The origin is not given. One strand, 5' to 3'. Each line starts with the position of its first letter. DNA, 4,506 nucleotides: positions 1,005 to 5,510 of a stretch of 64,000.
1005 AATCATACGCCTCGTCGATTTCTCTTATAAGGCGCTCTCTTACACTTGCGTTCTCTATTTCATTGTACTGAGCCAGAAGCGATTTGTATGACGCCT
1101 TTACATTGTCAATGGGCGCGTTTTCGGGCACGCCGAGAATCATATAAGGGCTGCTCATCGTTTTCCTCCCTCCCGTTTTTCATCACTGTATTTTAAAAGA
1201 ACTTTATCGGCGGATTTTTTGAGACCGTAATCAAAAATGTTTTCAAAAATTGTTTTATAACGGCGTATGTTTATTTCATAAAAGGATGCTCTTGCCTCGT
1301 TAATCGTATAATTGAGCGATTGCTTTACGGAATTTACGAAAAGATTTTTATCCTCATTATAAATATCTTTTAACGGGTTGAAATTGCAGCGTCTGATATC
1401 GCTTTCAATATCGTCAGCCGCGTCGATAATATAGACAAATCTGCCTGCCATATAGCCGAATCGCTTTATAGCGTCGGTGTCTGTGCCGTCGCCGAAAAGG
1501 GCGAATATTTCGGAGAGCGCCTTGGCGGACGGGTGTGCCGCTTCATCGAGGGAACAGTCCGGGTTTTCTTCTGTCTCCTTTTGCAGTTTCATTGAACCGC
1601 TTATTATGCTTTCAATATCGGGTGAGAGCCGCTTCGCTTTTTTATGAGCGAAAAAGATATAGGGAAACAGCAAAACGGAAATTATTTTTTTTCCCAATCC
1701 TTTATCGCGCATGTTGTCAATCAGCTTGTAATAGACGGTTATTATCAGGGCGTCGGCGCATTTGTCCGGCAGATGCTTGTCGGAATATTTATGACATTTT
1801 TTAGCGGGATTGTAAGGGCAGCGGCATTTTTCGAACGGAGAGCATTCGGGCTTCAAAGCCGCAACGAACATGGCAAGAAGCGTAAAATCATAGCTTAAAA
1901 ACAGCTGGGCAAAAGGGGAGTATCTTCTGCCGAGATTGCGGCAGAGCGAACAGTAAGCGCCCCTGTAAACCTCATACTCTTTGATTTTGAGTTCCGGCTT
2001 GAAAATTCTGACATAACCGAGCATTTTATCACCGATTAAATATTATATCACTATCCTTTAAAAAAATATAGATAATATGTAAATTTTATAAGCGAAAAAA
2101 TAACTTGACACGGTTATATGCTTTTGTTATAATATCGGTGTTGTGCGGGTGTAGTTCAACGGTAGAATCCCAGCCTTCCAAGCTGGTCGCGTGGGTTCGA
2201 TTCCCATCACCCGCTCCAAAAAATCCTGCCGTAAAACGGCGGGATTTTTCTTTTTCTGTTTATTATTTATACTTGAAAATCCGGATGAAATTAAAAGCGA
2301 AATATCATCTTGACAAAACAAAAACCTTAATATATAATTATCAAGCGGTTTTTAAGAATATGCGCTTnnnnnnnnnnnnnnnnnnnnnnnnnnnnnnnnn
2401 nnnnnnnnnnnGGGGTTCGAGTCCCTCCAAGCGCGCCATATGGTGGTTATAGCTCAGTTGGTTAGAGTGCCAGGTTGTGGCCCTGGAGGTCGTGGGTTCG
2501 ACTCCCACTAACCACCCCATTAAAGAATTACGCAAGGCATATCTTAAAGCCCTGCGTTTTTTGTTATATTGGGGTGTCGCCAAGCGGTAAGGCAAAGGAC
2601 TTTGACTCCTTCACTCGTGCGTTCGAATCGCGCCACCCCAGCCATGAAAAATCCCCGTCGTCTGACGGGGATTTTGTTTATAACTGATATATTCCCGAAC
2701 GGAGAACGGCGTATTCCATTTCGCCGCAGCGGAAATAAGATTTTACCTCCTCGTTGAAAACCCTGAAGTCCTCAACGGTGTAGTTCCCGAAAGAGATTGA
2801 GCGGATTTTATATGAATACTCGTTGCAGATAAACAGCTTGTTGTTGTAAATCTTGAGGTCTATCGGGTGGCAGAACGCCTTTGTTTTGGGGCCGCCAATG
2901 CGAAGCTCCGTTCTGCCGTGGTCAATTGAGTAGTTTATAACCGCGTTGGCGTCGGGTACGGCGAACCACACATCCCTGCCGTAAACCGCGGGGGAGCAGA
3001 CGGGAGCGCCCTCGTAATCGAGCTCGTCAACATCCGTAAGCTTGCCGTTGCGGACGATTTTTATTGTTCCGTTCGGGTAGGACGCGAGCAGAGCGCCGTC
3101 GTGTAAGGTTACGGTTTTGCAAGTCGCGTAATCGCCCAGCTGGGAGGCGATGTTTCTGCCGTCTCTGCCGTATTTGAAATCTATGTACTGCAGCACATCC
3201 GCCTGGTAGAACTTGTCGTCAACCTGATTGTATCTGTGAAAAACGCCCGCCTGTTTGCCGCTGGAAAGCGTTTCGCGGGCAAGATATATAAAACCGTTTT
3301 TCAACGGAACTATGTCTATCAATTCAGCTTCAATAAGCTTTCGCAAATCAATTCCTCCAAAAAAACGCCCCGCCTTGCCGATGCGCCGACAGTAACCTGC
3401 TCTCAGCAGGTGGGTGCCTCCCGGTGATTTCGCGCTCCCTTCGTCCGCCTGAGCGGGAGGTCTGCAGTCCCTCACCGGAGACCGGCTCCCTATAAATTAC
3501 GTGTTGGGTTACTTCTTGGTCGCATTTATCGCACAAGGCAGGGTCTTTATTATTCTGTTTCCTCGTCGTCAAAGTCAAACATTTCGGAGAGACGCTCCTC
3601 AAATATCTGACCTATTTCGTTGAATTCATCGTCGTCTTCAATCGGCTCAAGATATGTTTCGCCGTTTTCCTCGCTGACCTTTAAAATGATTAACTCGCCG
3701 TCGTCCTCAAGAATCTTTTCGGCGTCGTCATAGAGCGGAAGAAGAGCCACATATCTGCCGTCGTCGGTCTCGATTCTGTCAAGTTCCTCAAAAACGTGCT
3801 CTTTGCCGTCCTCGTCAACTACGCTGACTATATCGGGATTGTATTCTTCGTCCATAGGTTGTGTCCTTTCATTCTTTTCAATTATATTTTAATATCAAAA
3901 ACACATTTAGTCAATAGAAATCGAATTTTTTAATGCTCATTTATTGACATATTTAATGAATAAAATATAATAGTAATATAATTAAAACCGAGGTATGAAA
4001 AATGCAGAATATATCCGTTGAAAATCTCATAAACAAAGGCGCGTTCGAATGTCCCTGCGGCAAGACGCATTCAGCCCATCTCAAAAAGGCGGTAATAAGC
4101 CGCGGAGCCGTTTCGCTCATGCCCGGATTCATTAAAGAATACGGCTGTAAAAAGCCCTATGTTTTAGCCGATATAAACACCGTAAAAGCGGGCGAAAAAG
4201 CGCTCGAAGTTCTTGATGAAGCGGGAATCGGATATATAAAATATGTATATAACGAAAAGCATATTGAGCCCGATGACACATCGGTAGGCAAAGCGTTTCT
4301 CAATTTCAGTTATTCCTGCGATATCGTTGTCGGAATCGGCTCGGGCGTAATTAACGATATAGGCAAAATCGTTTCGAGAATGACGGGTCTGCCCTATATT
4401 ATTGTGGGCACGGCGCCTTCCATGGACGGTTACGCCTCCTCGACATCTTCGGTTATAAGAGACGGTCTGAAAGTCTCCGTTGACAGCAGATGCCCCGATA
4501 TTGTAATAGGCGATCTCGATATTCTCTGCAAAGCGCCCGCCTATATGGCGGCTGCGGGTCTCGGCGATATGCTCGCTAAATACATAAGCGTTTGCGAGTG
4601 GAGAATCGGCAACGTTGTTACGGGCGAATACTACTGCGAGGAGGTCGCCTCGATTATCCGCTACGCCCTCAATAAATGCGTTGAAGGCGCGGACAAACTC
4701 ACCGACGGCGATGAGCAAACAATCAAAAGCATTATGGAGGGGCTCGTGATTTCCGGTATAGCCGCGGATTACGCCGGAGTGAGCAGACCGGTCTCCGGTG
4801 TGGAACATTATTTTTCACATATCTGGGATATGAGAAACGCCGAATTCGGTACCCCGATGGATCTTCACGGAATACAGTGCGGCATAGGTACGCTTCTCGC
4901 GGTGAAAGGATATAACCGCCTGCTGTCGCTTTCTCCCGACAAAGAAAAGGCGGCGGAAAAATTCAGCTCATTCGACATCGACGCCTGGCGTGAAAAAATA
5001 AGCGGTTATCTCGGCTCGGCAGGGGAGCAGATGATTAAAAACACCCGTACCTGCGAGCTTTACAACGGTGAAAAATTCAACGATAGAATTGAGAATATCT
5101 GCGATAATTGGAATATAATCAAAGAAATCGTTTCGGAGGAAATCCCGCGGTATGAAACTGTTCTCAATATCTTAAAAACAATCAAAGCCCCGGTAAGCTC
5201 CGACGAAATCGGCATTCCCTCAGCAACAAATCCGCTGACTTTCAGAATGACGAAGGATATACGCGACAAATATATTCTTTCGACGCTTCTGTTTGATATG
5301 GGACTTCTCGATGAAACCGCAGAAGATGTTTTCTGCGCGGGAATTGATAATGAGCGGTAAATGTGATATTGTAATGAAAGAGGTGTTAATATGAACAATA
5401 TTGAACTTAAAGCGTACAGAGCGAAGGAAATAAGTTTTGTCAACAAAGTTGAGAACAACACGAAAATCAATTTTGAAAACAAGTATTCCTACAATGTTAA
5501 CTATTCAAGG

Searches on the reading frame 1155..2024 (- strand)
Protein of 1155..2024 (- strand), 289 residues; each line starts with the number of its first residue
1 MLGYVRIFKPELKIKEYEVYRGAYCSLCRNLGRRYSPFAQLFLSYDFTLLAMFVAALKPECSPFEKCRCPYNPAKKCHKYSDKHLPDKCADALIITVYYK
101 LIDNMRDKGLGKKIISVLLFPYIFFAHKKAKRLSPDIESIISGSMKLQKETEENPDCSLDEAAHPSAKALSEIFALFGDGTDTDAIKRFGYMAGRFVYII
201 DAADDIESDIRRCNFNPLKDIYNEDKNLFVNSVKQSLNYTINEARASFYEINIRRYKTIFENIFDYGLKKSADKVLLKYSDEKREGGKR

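Call 54: search_protein_families(library=pfam, proteins=[window:1155-2024:-], max_evalue=0.00001)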
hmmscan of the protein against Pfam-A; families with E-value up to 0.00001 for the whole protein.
window:1155-2024:- (289 aa): 1 family
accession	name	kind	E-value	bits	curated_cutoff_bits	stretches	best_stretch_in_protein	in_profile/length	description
PF18937.5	DUF5685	-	1.8e-69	234.6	26.7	1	1-272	1-270/272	Family of unknown function (DUF5685)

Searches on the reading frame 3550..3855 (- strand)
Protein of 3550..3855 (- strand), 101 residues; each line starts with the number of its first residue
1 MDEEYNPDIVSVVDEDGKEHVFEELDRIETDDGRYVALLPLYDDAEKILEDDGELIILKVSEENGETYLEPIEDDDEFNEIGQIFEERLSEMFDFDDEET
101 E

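Call 54: search_protein_families(library=pfam, proteins=[window:3550-3855:-], max_evalue=0.00001)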
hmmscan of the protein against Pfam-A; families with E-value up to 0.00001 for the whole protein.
window:3550-3855:- (101 aa): 1 family
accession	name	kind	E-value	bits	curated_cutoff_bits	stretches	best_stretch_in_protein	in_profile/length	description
PF06949.16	DUF1292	-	5.3e-21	75.7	24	1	15-89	1-74/75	Protein of unknown function (DUF1292)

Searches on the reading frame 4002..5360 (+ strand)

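Call 54: search_protein_families(library=pfam, proteins=[window:4002-5360:+], max_evalue=0.00001)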
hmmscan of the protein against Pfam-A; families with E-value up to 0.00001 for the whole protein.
window:4002-5360:+ (452 aa): 2 families
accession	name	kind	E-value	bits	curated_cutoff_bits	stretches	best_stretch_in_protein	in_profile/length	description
PF13685.12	Fe-ADH_2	-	2e-26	93.2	28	1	31-179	1-149/149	Iron-containing alcohol dehydrogenase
PF00465.25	Fe-ADH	-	4.9e-12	46.2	31.3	1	29-171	3-167/168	Iron-containing alcohol dehydrogenase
